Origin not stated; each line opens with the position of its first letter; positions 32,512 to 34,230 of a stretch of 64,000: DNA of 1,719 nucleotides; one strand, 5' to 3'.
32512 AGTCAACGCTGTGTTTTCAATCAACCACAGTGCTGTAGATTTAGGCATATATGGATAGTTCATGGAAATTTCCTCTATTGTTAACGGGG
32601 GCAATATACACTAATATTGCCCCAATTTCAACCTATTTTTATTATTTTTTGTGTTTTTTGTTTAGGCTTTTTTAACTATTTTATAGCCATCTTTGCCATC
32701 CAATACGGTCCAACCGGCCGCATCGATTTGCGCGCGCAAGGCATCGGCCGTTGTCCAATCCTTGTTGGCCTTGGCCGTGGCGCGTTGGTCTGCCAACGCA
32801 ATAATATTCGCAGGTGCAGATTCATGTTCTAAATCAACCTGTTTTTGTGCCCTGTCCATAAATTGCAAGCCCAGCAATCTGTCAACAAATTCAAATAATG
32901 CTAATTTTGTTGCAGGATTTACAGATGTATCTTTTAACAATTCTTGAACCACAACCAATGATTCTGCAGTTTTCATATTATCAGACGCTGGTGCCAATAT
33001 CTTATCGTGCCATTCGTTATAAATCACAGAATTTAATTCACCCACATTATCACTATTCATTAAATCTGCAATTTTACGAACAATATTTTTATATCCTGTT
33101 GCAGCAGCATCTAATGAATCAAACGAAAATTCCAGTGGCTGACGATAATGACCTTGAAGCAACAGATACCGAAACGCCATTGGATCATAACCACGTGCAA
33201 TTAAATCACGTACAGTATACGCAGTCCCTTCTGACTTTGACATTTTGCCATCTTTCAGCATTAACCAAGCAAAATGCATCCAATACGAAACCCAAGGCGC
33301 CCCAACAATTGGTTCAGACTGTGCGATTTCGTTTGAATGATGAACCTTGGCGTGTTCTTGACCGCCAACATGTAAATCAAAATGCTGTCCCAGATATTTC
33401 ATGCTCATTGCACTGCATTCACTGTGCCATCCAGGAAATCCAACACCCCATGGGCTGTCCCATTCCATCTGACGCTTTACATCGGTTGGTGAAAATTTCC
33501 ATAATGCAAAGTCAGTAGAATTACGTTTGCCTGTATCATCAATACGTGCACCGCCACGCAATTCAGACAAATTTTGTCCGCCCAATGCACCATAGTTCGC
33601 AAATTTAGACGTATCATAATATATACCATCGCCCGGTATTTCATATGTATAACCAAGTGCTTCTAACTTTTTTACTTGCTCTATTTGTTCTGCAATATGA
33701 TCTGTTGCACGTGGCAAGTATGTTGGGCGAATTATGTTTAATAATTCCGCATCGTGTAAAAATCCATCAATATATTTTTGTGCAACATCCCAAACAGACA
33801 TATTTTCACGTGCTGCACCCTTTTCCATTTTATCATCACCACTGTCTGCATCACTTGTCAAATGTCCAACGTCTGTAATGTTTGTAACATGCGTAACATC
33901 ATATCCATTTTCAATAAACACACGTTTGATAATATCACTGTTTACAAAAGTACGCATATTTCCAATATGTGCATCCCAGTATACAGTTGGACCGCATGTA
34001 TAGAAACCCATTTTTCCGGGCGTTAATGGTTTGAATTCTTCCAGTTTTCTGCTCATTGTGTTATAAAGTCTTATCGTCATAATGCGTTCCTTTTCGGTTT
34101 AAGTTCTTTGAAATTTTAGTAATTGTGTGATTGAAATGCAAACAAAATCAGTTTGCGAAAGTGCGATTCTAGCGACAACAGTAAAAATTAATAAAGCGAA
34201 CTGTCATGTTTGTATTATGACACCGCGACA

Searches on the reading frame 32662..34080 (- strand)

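Call 41: search_protein_families(library=pfam, proteins=[window:32662-34080:-], max_evalue=0.00001)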
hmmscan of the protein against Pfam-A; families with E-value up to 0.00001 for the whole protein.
window:32662-34080:- (472 aa): 3 families
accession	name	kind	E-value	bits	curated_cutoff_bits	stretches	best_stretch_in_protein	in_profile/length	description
PF01406.26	tRNA-synt_1e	-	2.5e-91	306.6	27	1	16-326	2-299/301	tRNA synthetases class I (C) catalytic domain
PF09334.17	tRNA-synt_1g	-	1.1e-09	38.1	20.1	0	270-341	318-387/391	tRNA synthetases class I (M)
PF01921.24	tRNA-synt_1f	-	5e-08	32.7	27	0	267-341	269-341/360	tRNA synthetases class I (K)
